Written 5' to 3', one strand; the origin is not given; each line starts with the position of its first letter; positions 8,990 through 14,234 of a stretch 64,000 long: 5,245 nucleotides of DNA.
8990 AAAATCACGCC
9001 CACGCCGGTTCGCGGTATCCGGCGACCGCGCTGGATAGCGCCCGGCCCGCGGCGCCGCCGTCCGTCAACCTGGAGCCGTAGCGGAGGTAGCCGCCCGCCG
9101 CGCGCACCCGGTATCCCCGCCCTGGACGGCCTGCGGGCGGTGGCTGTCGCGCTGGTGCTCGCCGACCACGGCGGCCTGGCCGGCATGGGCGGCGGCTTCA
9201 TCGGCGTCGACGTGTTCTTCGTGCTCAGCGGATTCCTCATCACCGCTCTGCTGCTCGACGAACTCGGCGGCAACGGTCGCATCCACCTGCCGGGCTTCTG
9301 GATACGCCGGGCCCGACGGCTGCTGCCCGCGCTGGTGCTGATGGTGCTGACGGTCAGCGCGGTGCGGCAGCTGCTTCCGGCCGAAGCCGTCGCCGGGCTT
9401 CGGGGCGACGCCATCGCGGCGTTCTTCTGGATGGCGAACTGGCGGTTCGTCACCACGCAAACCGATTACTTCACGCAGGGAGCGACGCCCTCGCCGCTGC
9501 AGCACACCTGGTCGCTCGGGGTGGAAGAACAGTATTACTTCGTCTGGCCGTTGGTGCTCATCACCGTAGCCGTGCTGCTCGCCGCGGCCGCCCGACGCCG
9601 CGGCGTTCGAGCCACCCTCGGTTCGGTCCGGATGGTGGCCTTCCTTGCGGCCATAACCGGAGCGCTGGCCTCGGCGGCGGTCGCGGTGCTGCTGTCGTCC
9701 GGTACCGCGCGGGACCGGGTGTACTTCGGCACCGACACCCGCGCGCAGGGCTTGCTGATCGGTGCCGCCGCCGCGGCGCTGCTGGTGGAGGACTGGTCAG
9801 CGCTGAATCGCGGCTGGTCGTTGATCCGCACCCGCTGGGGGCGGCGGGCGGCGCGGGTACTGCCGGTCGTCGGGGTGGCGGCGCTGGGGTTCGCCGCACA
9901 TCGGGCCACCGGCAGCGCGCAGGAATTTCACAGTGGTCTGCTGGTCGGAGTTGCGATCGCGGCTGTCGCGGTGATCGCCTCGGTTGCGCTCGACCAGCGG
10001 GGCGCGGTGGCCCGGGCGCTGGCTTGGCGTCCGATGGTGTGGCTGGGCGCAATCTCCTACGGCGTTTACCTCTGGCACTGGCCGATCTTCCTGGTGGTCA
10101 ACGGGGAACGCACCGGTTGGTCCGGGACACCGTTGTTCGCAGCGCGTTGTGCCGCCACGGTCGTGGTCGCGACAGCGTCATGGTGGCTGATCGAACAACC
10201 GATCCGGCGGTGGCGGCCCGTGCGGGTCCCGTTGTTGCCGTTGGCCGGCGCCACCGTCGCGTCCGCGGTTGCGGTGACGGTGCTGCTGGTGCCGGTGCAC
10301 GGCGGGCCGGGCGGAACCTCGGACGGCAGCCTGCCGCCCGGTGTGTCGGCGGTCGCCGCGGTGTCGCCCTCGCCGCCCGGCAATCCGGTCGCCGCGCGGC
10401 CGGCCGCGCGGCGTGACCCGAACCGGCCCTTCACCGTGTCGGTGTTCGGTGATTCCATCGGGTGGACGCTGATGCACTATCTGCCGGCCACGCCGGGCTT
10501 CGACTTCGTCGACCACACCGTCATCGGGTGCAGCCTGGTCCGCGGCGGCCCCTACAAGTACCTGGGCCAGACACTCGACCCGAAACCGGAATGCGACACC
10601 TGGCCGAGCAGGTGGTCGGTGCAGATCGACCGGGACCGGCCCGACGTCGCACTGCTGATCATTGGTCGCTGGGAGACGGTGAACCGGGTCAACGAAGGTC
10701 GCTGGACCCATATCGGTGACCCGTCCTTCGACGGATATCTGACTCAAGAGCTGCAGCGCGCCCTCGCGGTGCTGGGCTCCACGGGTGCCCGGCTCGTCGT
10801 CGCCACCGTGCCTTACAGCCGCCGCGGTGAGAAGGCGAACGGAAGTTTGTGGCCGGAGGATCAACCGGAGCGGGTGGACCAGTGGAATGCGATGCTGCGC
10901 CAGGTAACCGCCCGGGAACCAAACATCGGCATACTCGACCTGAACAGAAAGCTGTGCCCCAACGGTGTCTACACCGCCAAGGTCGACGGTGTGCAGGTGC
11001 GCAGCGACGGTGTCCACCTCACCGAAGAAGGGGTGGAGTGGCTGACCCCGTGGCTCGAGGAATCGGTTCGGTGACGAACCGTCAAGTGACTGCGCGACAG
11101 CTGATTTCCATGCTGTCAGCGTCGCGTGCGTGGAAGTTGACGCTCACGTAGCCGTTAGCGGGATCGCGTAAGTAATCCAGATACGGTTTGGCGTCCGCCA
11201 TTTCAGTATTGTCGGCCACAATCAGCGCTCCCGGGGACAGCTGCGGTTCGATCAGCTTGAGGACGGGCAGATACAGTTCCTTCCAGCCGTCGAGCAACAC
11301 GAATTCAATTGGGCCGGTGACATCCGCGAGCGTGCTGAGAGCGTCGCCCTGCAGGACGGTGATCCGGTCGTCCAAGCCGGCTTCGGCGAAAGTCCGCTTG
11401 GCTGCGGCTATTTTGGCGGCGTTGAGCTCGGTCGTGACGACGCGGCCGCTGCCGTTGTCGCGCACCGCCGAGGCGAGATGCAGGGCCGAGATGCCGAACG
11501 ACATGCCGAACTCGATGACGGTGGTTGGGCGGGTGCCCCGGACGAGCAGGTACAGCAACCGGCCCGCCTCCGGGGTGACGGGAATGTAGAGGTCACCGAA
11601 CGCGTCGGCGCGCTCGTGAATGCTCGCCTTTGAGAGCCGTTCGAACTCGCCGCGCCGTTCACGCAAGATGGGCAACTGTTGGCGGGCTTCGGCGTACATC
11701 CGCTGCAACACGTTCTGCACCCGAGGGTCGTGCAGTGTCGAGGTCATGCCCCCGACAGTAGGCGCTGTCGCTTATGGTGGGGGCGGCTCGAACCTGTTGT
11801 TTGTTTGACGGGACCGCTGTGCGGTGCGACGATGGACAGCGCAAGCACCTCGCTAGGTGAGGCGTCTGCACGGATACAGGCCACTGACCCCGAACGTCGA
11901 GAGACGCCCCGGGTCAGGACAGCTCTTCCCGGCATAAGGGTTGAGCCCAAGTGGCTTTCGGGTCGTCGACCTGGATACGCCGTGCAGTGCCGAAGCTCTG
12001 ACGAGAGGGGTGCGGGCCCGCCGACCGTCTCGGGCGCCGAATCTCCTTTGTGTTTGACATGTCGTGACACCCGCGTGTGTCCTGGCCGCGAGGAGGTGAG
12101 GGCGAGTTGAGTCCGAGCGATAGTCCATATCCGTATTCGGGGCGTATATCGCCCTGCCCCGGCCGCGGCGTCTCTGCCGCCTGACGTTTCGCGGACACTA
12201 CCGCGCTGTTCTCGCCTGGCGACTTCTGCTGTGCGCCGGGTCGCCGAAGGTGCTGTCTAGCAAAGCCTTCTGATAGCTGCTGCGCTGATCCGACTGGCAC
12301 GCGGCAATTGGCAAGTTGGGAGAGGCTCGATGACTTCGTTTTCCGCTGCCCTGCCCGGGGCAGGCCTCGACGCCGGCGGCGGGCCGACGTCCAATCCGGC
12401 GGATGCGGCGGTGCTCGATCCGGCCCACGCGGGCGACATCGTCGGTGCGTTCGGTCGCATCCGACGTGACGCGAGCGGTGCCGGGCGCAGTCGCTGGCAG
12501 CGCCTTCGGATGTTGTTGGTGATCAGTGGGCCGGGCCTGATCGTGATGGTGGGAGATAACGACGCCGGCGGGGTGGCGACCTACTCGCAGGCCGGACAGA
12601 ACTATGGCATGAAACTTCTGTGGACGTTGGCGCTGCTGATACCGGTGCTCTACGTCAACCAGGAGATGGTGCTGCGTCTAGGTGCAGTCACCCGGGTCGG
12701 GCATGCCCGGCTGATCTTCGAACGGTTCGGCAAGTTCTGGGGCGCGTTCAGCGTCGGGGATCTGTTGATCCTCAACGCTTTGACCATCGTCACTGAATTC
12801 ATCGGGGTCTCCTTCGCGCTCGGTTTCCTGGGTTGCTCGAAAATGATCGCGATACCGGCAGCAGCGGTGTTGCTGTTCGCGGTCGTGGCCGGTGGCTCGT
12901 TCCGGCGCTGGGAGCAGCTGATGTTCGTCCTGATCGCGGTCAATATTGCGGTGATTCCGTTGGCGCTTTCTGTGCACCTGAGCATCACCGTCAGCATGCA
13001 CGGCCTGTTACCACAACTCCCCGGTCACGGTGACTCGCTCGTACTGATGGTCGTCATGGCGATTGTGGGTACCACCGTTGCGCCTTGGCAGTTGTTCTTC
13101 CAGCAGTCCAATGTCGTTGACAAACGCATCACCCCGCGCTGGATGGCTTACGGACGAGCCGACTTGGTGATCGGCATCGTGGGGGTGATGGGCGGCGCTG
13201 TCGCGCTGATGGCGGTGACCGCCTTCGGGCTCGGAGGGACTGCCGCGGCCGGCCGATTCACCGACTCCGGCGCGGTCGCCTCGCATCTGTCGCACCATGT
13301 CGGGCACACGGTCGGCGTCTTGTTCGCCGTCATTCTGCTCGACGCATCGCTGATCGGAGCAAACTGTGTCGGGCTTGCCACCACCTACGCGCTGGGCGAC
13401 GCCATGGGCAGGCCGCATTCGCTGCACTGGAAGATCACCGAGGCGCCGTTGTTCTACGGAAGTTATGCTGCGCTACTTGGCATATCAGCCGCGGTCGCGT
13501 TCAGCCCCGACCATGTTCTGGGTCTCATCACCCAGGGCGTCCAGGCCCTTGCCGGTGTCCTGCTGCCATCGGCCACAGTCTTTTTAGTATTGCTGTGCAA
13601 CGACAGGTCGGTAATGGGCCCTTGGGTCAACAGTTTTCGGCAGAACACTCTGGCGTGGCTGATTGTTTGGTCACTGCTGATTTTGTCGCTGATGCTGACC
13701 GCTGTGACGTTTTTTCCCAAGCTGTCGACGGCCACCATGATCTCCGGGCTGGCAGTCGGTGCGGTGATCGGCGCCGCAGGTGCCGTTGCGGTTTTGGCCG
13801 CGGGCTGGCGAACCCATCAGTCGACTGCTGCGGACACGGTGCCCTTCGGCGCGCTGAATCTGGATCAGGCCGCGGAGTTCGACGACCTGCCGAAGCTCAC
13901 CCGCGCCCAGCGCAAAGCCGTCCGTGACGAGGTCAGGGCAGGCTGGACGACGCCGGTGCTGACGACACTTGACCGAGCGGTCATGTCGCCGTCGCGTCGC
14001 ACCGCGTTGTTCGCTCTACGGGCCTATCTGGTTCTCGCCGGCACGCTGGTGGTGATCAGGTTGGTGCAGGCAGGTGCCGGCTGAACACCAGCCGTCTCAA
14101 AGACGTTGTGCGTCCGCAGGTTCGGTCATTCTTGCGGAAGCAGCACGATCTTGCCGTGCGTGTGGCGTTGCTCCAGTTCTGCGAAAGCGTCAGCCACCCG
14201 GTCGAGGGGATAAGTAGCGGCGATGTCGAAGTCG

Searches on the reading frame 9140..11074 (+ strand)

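Call 71: search_protein_families(library=pfam, proteins=[window:9140-11074:+], max_evalue=0.00001)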
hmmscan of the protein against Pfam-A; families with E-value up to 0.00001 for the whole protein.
window:9140-11074:+ (644 aa): 3 families
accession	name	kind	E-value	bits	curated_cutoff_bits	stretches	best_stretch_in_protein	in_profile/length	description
PF01757.29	Acyl_transf_3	-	1.3e-19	70.9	31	1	17-349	42-323/326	Acyltransferase domain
PF19040.6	SGNH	-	1.4e-12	48.3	27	1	427-637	19-244/248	SGNH domain (fused to AT3 domains)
PF04311.20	DUF459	-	1.2e-06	28.5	27.2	1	487-636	46-191/197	Protein of unknown function (DUF459)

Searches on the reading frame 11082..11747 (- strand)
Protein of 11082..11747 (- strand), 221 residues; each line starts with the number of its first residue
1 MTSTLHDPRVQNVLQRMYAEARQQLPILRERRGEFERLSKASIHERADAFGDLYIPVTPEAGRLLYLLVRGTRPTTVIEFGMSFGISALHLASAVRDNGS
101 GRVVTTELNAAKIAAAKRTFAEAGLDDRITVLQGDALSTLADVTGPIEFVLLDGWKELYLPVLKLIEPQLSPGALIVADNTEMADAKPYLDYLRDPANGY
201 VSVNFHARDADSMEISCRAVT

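Call 71: search_protein_families(library=pfam, proteins=[window:11082-11747:-], max_evalue=0.00001)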
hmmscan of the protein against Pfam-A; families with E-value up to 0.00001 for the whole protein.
window:11082-11747:- (221 aa): 2 families
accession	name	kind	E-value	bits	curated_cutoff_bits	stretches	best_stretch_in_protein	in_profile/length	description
PF13578.12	Methyltransf_24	-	1.6e-15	58.3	26.3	1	78-180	1-104/105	Methyltransferase domain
PF01596.23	Methyltransf_3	-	1e-11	45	22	1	56-181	27-155/204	O-methyltransferase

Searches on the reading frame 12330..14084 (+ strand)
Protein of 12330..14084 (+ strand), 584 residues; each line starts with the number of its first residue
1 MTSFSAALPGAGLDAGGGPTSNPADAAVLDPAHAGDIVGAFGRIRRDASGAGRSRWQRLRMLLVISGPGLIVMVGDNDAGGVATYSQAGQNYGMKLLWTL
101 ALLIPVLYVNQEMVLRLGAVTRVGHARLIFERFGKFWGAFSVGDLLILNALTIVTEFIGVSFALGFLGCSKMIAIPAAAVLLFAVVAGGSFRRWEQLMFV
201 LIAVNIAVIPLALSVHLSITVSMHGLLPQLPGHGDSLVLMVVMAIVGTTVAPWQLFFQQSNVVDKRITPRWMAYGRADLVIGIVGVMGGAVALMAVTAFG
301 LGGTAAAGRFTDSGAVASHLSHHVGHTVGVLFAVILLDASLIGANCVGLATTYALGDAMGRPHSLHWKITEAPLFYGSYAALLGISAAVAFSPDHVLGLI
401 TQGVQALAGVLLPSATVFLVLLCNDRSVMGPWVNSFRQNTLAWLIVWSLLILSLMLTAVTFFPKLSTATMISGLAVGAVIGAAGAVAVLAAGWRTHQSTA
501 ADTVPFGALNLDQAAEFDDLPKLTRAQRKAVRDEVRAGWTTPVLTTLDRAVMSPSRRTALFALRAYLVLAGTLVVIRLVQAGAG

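Call 71: search_protein_families(library=pfam, proteins=[window:12330-14084:+], max_evalue=0.00001)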
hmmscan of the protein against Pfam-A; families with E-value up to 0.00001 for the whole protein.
window:12330-14084:+ (584 aa): 1 family
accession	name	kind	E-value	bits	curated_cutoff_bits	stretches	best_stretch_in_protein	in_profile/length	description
PF01566.24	Nramp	-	7.8e-66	223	29.8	1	82-435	1-356/357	Natural resistance-associated macrophage protein-like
